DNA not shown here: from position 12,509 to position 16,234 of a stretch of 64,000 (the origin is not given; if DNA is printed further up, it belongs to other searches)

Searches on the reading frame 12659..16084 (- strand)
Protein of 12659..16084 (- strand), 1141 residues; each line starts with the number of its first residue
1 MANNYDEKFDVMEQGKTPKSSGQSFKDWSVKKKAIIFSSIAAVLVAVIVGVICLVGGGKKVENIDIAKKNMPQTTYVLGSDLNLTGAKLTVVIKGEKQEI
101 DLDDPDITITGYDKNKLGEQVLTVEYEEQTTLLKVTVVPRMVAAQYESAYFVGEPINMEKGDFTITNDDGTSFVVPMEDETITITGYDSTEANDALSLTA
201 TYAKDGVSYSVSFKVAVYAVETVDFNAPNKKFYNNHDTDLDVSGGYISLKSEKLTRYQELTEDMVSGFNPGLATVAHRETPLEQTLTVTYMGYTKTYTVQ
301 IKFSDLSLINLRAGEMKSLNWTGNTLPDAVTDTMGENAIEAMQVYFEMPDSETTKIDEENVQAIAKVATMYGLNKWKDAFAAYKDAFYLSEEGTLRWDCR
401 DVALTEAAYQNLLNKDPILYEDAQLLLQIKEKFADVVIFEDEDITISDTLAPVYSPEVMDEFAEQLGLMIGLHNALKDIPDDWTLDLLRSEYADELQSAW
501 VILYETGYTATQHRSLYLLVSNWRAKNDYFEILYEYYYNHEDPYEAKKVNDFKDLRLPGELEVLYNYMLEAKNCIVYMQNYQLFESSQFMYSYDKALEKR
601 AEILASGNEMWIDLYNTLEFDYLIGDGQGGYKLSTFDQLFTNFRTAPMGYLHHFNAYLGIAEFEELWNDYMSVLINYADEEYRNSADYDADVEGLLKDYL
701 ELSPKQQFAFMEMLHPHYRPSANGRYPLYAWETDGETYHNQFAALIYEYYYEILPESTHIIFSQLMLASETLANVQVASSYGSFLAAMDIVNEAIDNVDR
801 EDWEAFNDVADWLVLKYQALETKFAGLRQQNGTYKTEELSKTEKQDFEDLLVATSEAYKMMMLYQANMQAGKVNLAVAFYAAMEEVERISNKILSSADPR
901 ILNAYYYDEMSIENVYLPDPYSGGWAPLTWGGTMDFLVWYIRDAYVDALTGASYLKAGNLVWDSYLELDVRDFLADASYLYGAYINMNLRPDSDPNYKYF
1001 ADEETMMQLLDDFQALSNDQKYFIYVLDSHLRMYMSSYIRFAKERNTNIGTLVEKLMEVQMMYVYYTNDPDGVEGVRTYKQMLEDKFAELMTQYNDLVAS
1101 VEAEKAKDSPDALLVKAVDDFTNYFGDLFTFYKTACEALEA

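Call 36: search_protein_families(library=pfam, proteins=[window:12659-16084:-])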
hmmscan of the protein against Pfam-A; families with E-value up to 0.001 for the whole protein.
window:12659-16084:- (1141 aa): 1 family
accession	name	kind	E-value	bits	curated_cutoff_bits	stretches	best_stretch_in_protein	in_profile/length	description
PF07523.18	Big_3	-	3.6e-14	53.2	21.2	2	72-137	4-68/68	Bacterial Ig-like domain (group 3)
